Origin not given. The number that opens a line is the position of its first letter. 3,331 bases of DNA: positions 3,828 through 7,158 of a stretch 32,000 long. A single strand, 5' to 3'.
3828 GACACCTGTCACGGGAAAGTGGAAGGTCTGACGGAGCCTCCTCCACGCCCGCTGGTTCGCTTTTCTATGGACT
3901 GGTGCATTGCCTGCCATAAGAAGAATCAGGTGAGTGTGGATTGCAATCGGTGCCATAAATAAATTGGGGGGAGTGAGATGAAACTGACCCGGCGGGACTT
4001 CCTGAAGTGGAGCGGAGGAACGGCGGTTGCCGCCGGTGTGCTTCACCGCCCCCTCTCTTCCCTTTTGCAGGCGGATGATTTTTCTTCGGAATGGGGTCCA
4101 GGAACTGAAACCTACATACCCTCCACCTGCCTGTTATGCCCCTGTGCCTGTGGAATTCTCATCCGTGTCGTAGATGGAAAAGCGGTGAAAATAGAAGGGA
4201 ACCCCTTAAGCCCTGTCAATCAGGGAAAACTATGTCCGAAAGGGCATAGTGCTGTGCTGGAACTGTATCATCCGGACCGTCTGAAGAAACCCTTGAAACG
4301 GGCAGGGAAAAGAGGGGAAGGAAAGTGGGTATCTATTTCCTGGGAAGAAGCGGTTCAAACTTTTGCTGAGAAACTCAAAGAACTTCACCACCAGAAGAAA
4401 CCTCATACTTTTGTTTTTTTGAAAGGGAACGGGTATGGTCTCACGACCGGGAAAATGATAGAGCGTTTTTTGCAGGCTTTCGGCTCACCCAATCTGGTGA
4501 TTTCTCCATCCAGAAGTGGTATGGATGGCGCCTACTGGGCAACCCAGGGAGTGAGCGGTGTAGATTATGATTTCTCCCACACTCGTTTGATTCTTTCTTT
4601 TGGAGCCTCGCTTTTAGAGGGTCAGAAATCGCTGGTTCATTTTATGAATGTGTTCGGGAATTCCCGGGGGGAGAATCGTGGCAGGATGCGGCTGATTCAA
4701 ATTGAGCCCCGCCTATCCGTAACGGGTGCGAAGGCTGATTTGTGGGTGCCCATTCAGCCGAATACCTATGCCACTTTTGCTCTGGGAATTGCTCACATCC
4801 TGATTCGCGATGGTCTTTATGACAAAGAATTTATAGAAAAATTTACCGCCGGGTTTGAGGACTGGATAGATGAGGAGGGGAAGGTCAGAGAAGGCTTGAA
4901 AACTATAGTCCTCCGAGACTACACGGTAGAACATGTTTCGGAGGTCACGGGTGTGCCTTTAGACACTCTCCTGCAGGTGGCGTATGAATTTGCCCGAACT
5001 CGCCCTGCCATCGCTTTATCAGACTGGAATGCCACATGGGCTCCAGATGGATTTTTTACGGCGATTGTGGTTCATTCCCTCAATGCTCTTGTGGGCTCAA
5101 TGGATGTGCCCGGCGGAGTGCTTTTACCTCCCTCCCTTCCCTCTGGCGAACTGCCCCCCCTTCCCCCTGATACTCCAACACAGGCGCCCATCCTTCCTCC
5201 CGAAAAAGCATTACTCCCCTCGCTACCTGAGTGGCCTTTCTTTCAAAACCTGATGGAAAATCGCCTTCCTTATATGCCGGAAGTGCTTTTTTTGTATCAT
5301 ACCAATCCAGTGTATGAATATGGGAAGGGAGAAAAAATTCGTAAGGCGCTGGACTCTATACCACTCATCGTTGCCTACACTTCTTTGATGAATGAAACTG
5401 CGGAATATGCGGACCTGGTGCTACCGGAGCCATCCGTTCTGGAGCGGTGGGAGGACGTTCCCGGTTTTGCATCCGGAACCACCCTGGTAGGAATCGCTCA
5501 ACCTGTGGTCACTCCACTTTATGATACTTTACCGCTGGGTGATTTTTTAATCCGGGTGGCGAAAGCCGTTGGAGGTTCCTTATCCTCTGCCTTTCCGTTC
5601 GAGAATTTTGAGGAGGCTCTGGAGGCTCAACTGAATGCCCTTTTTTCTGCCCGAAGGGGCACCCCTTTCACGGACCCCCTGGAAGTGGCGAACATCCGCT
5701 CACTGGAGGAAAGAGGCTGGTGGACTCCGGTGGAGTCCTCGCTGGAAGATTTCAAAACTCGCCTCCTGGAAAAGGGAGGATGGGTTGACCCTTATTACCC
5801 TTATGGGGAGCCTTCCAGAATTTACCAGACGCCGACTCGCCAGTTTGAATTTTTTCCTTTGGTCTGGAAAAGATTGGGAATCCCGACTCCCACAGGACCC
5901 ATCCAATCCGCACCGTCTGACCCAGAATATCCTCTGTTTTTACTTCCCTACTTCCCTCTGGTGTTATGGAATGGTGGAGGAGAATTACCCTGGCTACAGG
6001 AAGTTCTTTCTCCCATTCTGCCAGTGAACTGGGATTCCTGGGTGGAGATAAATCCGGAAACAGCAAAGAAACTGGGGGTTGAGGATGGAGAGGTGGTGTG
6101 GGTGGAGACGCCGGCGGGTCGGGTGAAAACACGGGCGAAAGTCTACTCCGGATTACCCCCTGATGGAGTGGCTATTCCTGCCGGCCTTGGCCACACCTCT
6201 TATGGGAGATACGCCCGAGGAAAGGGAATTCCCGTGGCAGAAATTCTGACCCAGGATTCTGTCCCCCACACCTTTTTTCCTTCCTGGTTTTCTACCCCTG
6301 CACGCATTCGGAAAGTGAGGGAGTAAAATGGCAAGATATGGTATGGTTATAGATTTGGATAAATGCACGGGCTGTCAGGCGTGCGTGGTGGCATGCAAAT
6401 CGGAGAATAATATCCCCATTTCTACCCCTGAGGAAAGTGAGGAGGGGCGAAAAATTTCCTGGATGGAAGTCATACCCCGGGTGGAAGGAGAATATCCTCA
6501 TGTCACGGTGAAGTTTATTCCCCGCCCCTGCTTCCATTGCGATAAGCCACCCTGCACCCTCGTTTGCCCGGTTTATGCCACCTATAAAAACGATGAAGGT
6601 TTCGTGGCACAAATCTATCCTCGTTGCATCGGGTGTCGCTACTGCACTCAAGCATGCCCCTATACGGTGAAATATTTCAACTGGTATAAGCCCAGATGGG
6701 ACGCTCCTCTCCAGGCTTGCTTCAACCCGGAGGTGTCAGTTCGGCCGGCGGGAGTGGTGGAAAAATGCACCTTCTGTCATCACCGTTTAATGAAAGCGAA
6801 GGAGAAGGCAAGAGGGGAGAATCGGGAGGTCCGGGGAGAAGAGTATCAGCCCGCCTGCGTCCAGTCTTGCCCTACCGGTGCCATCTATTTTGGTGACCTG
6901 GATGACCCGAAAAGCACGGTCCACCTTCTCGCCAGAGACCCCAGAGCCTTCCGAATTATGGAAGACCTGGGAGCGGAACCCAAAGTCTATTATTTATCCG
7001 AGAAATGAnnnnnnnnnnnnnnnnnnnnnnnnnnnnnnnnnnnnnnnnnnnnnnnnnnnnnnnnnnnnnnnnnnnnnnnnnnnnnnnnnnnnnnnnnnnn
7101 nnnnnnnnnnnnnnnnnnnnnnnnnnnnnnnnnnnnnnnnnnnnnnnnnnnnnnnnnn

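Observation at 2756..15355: Ten-gene coupled respiratory operon with a tandemly duplicated MoPt-fold / FeS / NrfD-like / four-domain cytochrome c module: an ACIII/Qrc-like architecture that fits no canonical layout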

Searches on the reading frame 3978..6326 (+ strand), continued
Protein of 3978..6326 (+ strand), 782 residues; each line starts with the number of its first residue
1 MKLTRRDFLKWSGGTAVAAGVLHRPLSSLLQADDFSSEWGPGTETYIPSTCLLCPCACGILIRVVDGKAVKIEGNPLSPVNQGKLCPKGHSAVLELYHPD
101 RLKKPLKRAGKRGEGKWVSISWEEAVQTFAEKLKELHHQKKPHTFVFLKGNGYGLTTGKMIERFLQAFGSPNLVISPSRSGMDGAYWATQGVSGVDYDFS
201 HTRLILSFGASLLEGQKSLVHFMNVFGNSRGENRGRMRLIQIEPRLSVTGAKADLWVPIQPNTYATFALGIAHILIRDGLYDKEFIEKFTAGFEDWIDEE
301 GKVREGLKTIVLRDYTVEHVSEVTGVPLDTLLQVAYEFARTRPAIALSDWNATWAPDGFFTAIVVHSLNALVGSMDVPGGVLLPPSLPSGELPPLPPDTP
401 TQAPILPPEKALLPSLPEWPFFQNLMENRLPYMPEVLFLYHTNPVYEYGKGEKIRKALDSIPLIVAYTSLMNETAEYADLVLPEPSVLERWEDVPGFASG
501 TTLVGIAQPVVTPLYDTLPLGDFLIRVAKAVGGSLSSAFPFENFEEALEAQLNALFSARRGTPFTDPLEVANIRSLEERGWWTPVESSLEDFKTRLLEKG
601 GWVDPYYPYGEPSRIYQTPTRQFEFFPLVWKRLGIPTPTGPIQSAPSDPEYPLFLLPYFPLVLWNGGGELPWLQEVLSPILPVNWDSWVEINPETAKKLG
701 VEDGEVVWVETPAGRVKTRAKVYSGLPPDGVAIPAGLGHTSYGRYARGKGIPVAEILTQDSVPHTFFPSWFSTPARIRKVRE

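Call 92: fold_search(model_id=the predicted structure, library=pdb)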
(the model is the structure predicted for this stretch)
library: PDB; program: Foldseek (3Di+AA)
matches with E <= 10: 837; with E <= 0.001: 181
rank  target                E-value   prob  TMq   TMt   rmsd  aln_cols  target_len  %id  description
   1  6cz7_A                9.2e-51  1.00  0.77  0.74   6.7       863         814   21  The arsenate respiratory reductase (Arr) complex from Shewanella sp. ANA-3 (released 2018-08-15)
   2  6cz7_C                1.8e-50  1.00  0.75  0.73   6.6       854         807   22  The arsenate respiratory reductase (Arr) complex from Shewanella sp. ANA-3 (released 2018-08-15)
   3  2vpw_A                3.2e-46  1.00  0.71  0.75   7.5       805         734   24  Polysulfide reductase with bound menaquinone (released 2008-06-10)
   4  2v45                  3.8e-44  1.00  0.70  0.76   7.0       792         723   22  A New Catalytic Mechanism of Periplasmic Nitrate Reductase from Desulfovibrio desulfuricans ATCC 27774 from Crystallogra (released 2008-03-18)
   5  2v3v                  2.2e-43  1.00  0.72  0.77   5.8       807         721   22  A New Catalytic Mechanism of Periplasmic Nitrate Reductase from Desulfovibrio desulfuricans ATCC 27774 from Crystallogra (released 2008-03-18)
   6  2nap                  1.0e-42  1.00  0.70  0.75   6.9       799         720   21  DISSIMILATORY NITRATE REDUCTASE (NAP) FROM DESULFOVIBRIO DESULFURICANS (released 1999-09-19)
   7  2e7z                  1.3e-42  1.00  0.71  0.76   5.0       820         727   23  Acetylene Hydratase from Pelobacter acetylenicus (released 2007-02-27)
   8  2jio                  2.7e-42  1.00  0.70  0.76   6.3       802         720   22  A New Catalytic Mechanism of Periplasmic Nitrate Reductase from Desulfovibrio desulfuricans ATCC 27774 from Crystallogra (released 2008-03-18)
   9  1fdi                  6.8e-42  1.00  0.69  0.74   6.4       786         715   20  OXIDIZED FORM OF FORMATE DEHYDROGENASE H FROM E. COLI COMPLEXED WITH THE INHIBITOR NITRITE (released 1997-08-20)
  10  7vw6_A                5.9e-41  1.00  0.67  0.58   7.0       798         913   18  Cryo-EM Structure of Formate Dehydrogenase 1 from Methylorubrum extorquens AM1 (released 2022-06-01)
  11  8j83_A                1.0e-40  1.00  0.68  0.59   6.7       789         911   18  Crystal structure of formate dehydrogenase from Methylorubrum extorquens AM1 (released 2023-10-11)
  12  7l5i                  4.2e-39  1.00  0.66  0.67   6.5       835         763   20  Crystal Structure of Haemophilus influenzae MtsZ at pH 7.0 (released 2021-04-21)
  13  7l5s                  5.3e-39  1.00  0.66  0.67   6.6       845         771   20  Crystal Structure of Haemophilus influenzae MtsZ at pH 5.5 (released 2021-04-21)
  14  7z0t_A                2.4e-38  1.00  0.69  0.75   5.9       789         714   20  Structure of the Escherichia coli formate hydrogenlyase complex (aerobic preparation, composite structure) (released 2022-09-28)
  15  9ktl_A                3.6e-38  1.00  0.67  0.56   7.2       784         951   18  Cryo-EM structure of reduced form of formate dehydrogenase from Rhodobacter aestuarii (RaFDH) with NADH (released 2025-06-18)
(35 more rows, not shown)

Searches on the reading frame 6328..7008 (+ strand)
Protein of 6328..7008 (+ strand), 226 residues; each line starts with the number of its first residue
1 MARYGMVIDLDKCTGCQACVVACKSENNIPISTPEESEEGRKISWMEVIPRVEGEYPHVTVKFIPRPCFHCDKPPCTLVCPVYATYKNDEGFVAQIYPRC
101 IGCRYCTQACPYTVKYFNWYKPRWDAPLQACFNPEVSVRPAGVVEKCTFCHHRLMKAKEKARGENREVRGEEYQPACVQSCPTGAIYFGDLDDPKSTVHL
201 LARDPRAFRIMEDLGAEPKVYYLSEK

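Call 4: search_protein_families(library=pfam, proteins=[window:6328-7008:+], max_evalue=0.01)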
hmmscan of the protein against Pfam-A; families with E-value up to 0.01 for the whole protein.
window:6328-7008:+ (226 aa): 15 families
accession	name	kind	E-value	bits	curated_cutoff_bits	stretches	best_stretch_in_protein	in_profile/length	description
PF13247.11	Fer4_11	-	1.8e-15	57.4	26.2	2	60-123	2-67/100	4Fe-4S dicluster domain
PF12838.12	Fer4_7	-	6.6e-14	52.6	27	2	12-82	1-50/52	4Fe-4S dicluster domain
PF13237.11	Fer4_10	-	1e-11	45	25.5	2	62-111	3-53/53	4Fe-4S dicluster domain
PF00037.32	Fer4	-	5.1e-11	42.4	21.1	2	7-23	2-18/24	4Fe-4S binding domain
PF13187.11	Fer4_9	-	5.2e-11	42.8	27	2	12-82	1-49/52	4Fe-4S dicluster domain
PF12797.12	Fer4_2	-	8.2e-10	38.4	24.5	2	5-24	2-21/22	4Fe-4S binding domain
PF13534.11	Fer4_17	-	2.4e-07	31.6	22.2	1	99-150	1-49/61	4Fe-4S dicluster domain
PF12837.12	Fer4_6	-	6.5e-07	29.5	25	2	7-24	3-20/24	4Fe-4S binding domain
PF12798.12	Fer4_3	-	6.6e-06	27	27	0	100-112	1-13/15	4Fe-4S binding domain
PF13183.11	Fer4_8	-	3e-05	24.9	27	0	10-82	2-66/68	4Fe-4S dicluster domain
PF14697.11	Fer4_21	-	0.00035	21.1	35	0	7-25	2-20/59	4Fe-4S dicluster domain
PF13484.11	Fer4_16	-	0.00038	21.6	30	0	98-112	51-65/66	4Fe-4S double cluster binding domain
PF12800.12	Fer4_4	-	0.00049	20.7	24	1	11-24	2-15/17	4Fe-4S binding domain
PF13459.11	Fer4_15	-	0.0008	20.5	22.4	0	7-24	2-19/66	4Fe-4S single cluster domain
PF25160.1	LdpA_Fe-S-bd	-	0.0099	16.1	27.6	0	70-113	4-41/49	LdpA Fe-S cluster-binding domain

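Call 5: search_protein_families(library=ncbifam, proteins=[window:6328-7008:+], max_evalue=0.01)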
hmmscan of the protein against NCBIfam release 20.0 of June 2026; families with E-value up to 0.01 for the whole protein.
window:6328-7008:+ (226 aa): 48 families (the best 25 are shown)
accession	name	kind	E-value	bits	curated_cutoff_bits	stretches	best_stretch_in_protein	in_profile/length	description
NF041782.1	mnquin_red_QrcC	equivalog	2.8e-93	312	400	1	4-226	1-228/239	menaquinone reductase iron-sulfur cluster-binding subunit QrcC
NF045797.1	DsrO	equivalog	1.5e-51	175.1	200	1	2-223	42-234/235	sulfate reduction electron transfer complex DsrMKJOP subunit DsrO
NF041715.1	arsenate_red_ArrB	equivalog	3.6e-46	157.6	450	2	3-123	2-112/233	arsenate respiratory reductase iron-sulfur subunit ArrB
NF011569.0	PRK14993.1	equivalog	3e-37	128.4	416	1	2-224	42-223/244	tetrathionate reductase subunit TtrB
TIGR03149.1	cyt_nit_nrfC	equivalog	6.7e-37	127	377.6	2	2-121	37-148/225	cytochrome c nitrite reductase Fe-S protein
TIGR02951.1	DMSO_dmsB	equivalog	7e-27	94.4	214.1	2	3-118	1-115/161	DMSO/selenate family reductase complex B subunit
TIGR03478.1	DMSO_red_II_bet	subfamily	4.3e-24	85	480.7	2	53-223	116-253/321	DMSO reductase family type II enzyme, iron-sulfur subunit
NF008134.0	PRK10882.1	equivalog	6.4e-24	84.6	263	1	5-193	40-210/329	hydrogenase 2 operon protein HybA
NF038355.1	FDH3_beta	equivalog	3e-21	76.3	240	1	4-192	3-165/180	formate dehydrogenase FDH3 subunit beta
NF042979.1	EthbenzDh_ebdB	equivalog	5.4e-19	68.3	740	2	52-224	137-276/354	ethylbenzene dehydrogenase subunit beta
TIGR01660.1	narH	equivalog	3e-18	65.5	524.05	2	49-125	164-241/492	nitrate reductase subunit beta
NF045715.1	sulf_resp_HmcB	equivalog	5e-18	65.2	420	1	4-193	37-200/307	sulfate respiration complex iron-sulfur protein HmcB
NF007658.0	PRK10330.1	equivalog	5.4e-13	48.8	260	1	6-188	5-154/181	electron transport protein HydN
TIGR01582.1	FDH-beta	equivalog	1.7e-12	47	334.7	1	6-196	24-187/283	formate dehydrogenase subunit beta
NF007382.0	PRK09898.1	equivalog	2.4e-12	46.8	213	1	7-115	62-171/208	ferredoxin-like protein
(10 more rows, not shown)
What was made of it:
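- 6328..7008 (+): Type-1 four-cluster ferredoxin (ActB2/QrcC equivalent), no signal peptide, all 16 cluster cysteines present. NCBIfam QrcC scores 312 bits against a cut-off of 400 (call 5).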

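Call 16: search_solved_structures(query=window:6328-7008:+, max_evalue=1e-10)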
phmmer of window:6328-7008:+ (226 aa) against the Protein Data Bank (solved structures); distinct sequences matched with E-value up to 1e-10: 15.
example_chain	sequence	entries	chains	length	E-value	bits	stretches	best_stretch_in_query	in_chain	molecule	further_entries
6f0k_B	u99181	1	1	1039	7.1e-57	195.7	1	3-224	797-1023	Fe-S-cluster-containing hydrogenase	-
6lod_B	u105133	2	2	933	2.8e-50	174.1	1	3-224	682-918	Fe-S-cluster-containing hydrogenase components 1-like protein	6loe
8k9e_B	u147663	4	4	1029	4.9e-48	166.8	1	4-224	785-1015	Fe-S-cluster-containing hydrogenase components 1-like protein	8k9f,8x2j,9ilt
6btm_B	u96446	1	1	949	3e-44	154.4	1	54-222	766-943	Alternative Complex III subunit B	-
6cz7_B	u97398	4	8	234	5.3e-39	137.2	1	3-136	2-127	4Fe-4S ferredoxin, iron-sulfur binding domain protein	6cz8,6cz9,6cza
2vpw_B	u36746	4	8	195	6.1e-35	123.9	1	1-117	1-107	NRFC PROTEIN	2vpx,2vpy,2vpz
4ydd_B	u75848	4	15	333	6.3e-21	78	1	53-120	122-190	DMSO reductase family type II enzyme, iron-sulfur subunit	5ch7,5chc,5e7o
2ivf_B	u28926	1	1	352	8.6e-20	74.3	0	53-119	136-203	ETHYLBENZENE DEHYDROGENASE BETA-SUBUNIT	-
4v4c_B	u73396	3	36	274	3.3e-15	59.3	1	1-118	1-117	Pyrogallol hydroxytransferase small subunit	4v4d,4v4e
1q16_B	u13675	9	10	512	3.3e-15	59.3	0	54-126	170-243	Respiratory nitrate reductase 1 beta chain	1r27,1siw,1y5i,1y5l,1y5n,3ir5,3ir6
9vap_B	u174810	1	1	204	1.2e-14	57.4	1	6-192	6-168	4Fe-4S dicluster domain-containing protein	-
1y4z_B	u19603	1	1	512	2.1e-14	56.7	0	54-126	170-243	Respiratory nitrate reductase 1 beta chain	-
3egw_B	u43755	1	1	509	2.6e-14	56.4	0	54-126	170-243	Respiratory nitrate reductase 1 beta chain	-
1kqf_B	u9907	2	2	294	1.3e-12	50.8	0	4-118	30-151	FORMATE DEHYDROGENASE, NITRATE-INDUCIBLE, IRON-SULFUR SUBUNIT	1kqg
7b04_A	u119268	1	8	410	3.5e-12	49.4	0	63-114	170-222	Nitrite oxidoreductase subunit B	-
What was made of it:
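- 6328..7008 (+): Best structure is the ActB C-terminal domain, 6f0k_B 7.1e-57 (call 16).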
